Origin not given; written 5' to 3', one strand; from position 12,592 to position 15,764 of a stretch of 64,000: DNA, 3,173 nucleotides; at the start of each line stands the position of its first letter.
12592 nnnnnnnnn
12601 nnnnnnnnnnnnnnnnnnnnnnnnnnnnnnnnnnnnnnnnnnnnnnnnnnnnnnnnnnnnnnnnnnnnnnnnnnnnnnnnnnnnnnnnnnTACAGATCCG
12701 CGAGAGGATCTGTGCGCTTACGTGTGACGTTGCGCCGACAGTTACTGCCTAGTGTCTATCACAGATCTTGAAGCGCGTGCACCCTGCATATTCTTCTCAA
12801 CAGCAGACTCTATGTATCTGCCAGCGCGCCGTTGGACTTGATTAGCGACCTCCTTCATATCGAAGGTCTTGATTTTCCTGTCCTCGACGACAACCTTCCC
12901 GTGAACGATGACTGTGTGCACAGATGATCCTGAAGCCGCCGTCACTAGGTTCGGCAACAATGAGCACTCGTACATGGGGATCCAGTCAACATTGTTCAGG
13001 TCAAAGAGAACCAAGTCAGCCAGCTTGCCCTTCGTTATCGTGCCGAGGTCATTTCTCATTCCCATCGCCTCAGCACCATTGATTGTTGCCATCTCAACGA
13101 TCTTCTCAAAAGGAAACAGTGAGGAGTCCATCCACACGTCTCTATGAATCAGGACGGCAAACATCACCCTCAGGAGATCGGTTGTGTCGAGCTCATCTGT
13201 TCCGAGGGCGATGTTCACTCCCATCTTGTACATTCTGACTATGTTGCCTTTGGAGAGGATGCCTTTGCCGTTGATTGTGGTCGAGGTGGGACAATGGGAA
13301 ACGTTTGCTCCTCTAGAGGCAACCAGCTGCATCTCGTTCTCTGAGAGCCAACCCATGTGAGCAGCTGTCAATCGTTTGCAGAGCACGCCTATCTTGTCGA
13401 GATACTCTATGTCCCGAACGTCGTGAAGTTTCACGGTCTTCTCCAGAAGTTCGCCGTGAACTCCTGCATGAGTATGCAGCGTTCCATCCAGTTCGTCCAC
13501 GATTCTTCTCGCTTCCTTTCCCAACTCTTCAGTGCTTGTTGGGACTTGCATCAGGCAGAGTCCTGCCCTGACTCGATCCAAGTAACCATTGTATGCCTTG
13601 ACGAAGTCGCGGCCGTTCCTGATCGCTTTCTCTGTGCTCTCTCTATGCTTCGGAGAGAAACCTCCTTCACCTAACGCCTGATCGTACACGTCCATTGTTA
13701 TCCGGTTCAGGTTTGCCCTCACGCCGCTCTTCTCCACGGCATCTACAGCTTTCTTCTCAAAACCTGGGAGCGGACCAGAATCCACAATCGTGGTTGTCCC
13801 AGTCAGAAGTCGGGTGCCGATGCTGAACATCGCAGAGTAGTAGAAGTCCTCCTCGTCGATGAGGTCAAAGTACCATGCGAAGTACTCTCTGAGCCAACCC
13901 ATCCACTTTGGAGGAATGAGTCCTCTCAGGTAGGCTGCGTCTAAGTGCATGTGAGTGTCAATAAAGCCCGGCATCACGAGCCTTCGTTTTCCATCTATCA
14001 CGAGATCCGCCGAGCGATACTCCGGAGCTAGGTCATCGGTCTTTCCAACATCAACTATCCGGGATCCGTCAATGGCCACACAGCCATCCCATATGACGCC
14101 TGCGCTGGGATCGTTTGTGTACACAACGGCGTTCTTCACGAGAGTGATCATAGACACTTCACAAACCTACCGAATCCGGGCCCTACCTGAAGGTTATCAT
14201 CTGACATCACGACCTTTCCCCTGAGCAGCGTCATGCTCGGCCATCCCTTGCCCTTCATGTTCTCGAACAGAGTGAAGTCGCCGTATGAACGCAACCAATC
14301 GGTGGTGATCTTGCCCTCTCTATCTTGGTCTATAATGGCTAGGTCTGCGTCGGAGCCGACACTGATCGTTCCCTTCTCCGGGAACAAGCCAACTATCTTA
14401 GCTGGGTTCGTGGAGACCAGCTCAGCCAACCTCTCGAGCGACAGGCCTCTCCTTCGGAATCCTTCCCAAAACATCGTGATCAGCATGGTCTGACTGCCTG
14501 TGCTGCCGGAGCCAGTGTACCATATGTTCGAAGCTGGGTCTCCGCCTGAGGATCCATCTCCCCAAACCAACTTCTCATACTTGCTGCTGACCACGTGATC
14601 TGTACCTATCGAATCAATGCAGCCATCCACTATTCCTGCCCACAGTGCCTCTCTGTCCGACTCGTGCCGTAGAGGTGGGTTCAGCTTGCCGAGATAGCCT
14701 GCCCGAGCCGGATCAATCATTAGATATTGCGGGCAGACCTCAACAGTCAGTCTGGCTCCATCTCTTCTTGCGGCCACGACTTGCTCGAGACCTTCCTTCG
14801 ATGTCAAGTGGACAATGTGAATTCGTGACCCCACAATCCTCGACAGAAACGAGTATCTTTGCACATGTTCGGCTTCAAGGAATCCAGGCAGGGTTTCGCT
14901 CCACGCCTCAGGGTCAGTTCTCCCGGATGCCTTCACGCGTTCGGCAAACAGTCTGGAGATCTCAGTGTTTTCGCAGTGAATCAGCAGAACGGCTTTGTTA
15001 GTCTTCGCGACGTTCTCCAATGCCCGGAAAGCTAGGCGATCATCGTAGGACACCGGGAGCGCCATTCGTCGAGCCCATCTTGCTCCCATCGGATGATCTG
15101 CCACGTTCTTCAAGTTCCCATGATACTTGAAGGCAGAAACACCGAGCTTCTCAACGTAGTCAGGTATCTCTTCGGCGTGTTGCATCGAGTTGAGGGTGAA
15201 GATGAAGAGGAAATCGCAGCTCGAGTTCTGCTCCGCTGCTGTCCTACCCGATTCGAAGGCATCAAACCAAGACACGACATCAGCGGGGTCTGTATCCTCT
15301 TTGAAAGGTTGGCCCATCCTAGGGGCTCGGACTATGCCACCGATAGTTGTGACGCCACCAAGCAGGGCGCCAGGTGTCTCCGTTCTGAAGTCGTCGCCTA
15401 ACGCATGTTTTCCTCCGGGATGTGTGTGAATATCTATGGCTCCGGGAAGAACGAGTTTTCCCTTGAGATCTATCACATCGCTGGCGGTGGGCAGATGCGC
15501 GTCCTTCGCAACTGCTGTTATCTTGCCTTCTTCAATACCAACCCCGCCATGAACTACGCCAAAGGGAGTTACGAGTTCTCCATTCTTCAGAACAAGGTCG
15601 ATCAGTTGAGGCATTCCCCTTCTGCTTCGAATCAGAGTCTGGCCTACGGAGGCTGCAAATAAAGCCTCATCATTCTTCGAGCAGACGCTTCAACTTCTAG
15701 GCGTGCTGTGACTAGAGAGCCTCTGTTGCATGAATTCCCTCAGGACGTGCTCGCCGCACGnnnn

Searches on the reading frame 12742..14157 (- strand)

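Call 19: search_protein_families(library=pfam, proteins=[window:12742-14157:-], max_evalue=0.0001)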
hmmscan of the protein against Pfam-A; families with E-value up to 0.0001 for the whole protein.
window:12742-14157:- (471 aa): 3 families
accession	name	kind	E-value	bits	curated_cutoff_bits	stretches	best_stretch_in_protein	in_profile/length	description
PF01979.26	Amidohydro_1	-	3.6e-47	161.7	25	1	60-423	1-345/345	Amidohydrolase family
PF07969.17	Amidohydro_3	-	2.5e-20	73.8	29.7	2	262-424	308-472/472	Amidohydrolase family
PF22039.1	HUTI_composite_bact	-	1.9e-06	27.8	25.5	1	25-47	1-23/26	Imidazolonepropionase-like composite domain, bacteria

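Call 63: search_protein_families(library=ncbifam, proteins=[window:12742-14157:-], max_evalue=1e-10)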
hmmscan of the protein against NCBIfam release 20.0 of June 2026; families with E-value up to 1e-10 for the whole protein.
window:12742-14157:- (471 aa): 23 families
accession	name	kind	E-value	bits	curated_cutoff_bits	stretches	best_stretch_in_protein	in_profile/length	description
NF005557.0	PRK07228.1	equivalog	1.9e-76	257.6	522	1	5-451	3-440/445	5'-deoxyadenosine deaminase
NF004701.0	PRK06038.1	equivalog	8.7e-64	215.8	609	1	6-446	7-424/432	N-ethylammeline chlorohydrolase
NF004995.0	PRK06380.1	subfamily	7.9e-57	193.1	567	1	3-439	1-414/418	metal-dependent hydrolase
NF006549.0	PRK09045.1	equivalog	1.7e-55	188.4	540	1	5-443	10-434/444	TRZ/ATZ family hydrolase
NF005540.0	PRK07203.1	equivalog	1e-54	185.9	444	1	5-447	2-437/444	putative aminohydrolase SsnA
NF006055.0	PRK08203.1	equivalog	1e-52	179.2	532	1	4-450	6-452/455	8-oxoguanine deaminase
TIGR03314.1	Se_ssnA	subfamily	4.1e-52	177.5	455.5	1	6-447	2-436/441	putative selenium metabolism protein SsnA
NF006252.0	PRK08393.1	equivalog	2.2e-50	171.9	617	1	6-443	4-418/424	N-ethylammeline chlorohydrolase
NF004801.0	PRK06151.1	subfamily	8.9e-48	163.3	416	1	9-458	9-472/491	chlorohydrolase family protein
NF006056.0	PRK08204.1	subfamily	6.9e-44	150.3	391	1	5-451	5-443/449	hypothetical protein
NF009059.0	PRK12393.1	equivalog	3.1e-36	125.1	543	1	26-443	30-450/460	amidohydrolase family protein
NF012037.0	PRK15493.1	equivalog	1.6e-35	122.7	779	1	5-441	3-426/435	bifunctional S-methyl-5'-thioadenosine deaminase/S-adenosylhomocysteine deaminase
TIGR02967.1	guan_deamin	equivalog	6.2e-35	120.9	375.4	1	22-389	4-364/401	guanine deaminase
NF006679.0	PRK09228.1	subfamily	1.1e-32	113.3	351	1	13-391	20-391/433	guanine deaminase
NF005211.0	PRK06687.1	equivalog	6.5e-29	100.9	703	1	9-433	6-418/419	TRZ/ATZ family protein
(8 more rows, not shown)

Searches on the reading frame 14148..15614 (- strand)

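Call 19: search_protein_families(library=pfam, proteins=[window:14148-15614:-], max_evalue=0.0001)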
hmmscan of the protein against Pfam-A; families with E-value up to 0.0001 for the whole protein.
window:14148-15614:- (488 aa): 2 families
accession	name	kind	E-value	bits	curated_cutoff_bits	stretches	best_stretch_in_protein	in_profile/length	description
PF01979.26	Amidohydro_1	-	1.3e-18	67.9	25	1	201-469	142-345/345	Amidohydrolase family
PF07969.17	Amidohydro_3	-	1.7e-15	58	29.7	2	387-469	403-471/472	Amidohydrolase family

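Call 63: search_protein_families(library=ncbifam, proteins=[window:14148-15614:-], max_evalue=1e-10)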
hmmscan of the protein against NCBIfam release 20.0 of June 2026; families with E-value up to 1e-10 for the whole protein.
window:14148-15614:- (488 aa): 39 families (the best 25 are shown)
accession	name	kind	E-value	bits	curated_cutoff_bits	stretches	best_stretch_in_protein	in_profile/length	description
TIGR02033.1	D-hydantoinase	equivalog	1.2e-76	258.5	393.25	1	8-487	2-454/454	dihydropyrimidinase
NF009941.0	PRK13404.1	subfamily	1.6e-74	251.3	647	2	201-487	173-461/478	dihydropyrimidinase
TIGR03178.1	allantoinase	equivalog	8e-66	222.7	357.85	1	6-485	1-439/441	allantoinase AllB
NF004839.0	PRK06189.1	equivalog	2e-65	221.2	631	1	5-477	3-438/451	allantoinase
TIGR00857.1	pyrC_multi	subfamily_domain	2.4e-64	217.8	279.05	1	22-472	5-411/412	dihydroorotase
NF058539.1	ergo_uti2_ErtD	equivalog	8.6e-61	206.2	650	1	6-486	3-446/449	hydantoin-5-propionate amidohydrolase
NF002668.0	PRK02382.1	equivalog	2.8e-59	201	452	1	196-486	157-427/436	dihydroorotase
NF058538.1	ergo_util_ErtD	equivalog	6.6e-59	199.9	600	1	6-486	2-445/446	hydantoin-5-propionate amidohydrolase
NF006559.0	PRK09060.1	equivalog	9.3e-57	192.3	482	1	2-484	2-435/444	dihydroorotase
NF005960.0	PRK08044.1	equivalog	1.1e-53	182.6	688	1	5-472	3-435/453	allantoinase AllB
NF006837.0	PRK09357.1-2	equivalog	3.3e-49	167.6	575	1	194-474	161-426/428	dihydroorotase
NF005751.0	PRK07575.1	equivalog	7.8e-42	143.2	529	1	198-475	163-425/440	dihydroorotase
NF006844.0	PRK09357.2-5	equivalog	3.3e-40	138.4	701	1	191-472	159-422/422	dihydroorotase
NF006836.0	PRK09357.1-1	equivalog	5.3e-40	137.4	538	1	191-475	158-429/432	dihydroorotase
NF006843.0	PRK09357.2-4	equivalog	1.9e-35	122.6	786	1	207-473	172-423/431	dihydroorotase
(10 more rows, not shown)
